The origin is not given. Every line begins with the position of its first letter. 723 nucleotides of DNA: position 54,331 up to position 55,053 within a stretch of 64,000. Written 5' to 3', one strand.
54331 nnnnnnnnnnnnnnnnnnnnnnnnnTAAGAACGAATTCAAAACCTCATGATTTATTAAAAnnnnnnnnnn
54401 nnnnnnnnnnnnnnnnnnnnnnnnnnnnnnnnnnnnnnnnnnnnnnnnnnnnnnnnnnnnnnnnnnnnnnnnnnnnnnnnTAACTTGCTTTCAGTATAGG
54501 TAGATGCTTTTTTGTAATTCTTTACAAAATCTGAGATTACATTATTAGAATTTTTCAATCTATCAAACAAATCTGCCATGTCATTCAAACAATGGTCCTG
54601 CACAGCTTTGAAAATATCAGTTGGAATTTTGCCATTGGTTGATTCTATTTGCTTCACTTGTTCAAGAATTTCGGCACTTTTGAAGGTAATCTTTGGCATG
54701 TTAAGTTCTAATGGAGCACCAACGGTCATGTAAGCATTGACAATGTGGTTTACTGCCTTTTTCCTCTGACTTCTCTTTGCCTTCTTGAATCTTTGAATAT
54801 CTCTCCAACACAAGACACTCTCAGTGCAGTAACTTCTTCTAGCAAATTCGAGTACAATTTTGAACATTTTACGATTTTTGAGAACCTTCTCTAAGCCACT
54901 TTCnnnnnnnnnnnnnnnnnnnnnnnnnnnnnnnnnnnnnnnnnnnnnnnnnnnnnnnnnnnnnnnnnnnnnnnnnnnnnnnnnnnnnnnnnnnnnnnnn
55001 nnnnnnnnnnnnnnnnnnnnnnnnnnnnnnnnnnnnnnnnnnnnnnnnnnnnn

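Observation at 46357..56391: Cluster of three paralogous 7TM-RGS receptor-like genes within 10 kb, interleaved with a secreted repeat protein, a DUF4419-like gene and a Rieske-domain gene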

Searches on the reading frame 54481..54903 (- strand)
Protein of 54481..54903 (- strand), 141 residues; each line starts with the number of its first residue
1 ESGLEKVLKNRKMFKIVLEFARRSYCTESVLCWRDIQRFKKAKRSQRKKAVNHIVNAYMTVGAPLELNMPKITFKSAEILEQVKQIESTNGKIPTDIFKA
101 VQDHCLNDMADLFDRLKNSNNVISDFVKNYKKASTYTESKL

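Call 25: search_solved_structures(query=window:54481-54903:-, max_evalue=0.01, show_alignments=3)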
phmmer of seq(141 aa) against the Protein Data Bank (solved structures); distinct sequences matched with E-value up to 0.01: 1.
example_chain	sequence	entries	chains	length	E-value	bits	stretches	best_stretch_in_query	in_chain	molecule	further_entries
9fqr_Ha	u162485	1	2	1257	0.0024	21.1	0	6-81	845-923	Regulator of G protein signaling 22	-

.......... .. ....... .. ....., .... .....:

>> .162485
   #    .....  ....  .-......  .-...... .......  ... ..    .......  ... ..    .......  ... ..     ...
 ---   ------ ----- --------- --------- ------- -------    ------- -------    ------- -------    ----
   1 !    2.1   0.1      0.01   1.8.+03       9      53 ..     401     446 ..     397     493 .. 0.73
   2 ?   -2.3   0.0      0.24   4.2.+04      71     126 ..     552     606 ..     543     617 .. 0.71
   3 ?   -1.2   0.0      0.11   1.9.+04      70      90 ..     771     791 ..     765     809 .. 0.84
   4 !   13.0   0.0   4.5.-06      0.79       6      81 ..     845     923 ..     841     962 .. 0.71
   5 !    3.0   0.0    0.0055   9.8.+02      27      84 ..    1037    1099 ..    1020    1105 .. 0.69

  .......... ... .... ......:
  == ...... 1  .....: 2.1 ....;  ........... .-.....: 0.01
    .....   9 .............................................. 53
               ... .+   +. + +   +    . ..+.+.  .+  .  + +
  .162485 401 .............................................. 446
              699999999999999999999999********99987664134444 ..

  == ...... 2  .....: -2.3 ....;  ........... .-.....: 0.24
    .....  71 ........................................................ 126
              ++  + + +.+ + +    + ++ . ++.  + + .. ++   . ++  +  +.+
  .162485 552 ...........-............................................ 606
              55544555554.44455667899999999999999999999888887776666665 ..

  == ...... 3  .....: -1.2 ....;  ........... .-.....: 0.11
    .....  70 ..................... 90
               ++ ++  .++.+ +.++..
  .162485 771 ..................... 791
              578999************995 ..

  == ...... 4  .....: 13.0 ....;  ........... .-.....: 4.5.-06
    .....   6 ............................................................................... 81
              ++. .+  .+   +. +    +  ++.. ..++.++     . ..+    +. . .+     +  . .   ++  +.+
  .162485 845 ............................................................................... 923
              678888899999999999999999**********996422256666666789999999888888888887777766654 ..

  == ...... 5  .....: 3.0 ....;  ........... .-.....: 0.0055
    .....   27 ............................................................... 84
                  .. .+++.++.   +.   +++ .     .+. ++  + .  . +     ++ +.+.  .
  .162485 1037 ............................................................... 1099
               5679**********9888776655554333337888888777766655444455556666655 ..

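Call 28: search_solved_structures(query=A2, max_evalue=0.01, show_alignments=4)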
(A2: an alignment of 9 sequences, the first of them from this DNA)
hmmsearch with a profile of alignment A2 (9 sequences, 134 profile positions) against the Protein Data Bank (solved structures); distinct sequences matched with E-value up to 0.01: 23.
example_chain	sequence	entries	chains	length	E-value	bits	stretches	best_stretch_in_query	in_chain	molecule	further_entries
9fqr_Ha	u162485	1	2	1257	1.9e-07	34.3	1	5-110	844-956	Regulator of G protein signaling 22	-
3c7k_B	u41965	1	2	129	1.1e-05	28.7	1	5-78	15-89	Regulator of G-protein signaling 16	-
3c7l_A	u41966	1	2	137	1.2e-05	28.5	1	5-78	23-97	Regulator of G-protein signaling 16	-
2i59_A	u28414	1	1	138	1.3e-05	28.3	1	3-117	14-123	Regulator of G-protein signaling 10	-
2oj4_A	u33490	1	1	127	1.4e-05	28.3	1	3-85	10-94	Regulator of G-protein signaling 3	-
2dlr_A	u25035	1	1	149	1.7e-05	28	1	3-117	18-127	Regulator of G-protein signaling 10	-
2ihb_B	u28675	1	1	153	1.9e-05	27.8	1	3-117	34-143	Regulator of G-protein signalling 10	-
4ekc_B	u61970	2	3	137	5.5e-05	26.4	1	6-85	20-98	Regulator of G-protein signaling 2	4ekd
2af0_A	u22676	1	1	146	6.5e-05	26.1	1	6-85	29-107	Regulator of G-protein signaling 2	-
2crp_A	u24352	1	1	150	0.00011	25.4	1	3-75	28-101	Regulator of G-protein signaling 5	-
2dlv_A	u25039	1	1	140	0.00031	23.9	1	4-85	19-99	Regulator of G-protein signaling 18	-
2jm5_A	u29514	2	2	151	0.00037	23.7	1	4-85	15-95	Regulator of G-protein signaling 18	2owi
2v4z_B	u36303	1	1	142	0.00073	22.7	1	6-85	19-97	REGULATOR OF G-PROTEIN SIGNALING 2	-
2ik8_B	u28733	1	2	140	0.0017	21.6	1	5-79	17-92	Regulator of G-protein signaling 16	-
2bt2_A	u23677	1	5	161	0.0023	21.1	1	5-79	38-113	REGULATOR OF G-PROTEIN SIGNALING 16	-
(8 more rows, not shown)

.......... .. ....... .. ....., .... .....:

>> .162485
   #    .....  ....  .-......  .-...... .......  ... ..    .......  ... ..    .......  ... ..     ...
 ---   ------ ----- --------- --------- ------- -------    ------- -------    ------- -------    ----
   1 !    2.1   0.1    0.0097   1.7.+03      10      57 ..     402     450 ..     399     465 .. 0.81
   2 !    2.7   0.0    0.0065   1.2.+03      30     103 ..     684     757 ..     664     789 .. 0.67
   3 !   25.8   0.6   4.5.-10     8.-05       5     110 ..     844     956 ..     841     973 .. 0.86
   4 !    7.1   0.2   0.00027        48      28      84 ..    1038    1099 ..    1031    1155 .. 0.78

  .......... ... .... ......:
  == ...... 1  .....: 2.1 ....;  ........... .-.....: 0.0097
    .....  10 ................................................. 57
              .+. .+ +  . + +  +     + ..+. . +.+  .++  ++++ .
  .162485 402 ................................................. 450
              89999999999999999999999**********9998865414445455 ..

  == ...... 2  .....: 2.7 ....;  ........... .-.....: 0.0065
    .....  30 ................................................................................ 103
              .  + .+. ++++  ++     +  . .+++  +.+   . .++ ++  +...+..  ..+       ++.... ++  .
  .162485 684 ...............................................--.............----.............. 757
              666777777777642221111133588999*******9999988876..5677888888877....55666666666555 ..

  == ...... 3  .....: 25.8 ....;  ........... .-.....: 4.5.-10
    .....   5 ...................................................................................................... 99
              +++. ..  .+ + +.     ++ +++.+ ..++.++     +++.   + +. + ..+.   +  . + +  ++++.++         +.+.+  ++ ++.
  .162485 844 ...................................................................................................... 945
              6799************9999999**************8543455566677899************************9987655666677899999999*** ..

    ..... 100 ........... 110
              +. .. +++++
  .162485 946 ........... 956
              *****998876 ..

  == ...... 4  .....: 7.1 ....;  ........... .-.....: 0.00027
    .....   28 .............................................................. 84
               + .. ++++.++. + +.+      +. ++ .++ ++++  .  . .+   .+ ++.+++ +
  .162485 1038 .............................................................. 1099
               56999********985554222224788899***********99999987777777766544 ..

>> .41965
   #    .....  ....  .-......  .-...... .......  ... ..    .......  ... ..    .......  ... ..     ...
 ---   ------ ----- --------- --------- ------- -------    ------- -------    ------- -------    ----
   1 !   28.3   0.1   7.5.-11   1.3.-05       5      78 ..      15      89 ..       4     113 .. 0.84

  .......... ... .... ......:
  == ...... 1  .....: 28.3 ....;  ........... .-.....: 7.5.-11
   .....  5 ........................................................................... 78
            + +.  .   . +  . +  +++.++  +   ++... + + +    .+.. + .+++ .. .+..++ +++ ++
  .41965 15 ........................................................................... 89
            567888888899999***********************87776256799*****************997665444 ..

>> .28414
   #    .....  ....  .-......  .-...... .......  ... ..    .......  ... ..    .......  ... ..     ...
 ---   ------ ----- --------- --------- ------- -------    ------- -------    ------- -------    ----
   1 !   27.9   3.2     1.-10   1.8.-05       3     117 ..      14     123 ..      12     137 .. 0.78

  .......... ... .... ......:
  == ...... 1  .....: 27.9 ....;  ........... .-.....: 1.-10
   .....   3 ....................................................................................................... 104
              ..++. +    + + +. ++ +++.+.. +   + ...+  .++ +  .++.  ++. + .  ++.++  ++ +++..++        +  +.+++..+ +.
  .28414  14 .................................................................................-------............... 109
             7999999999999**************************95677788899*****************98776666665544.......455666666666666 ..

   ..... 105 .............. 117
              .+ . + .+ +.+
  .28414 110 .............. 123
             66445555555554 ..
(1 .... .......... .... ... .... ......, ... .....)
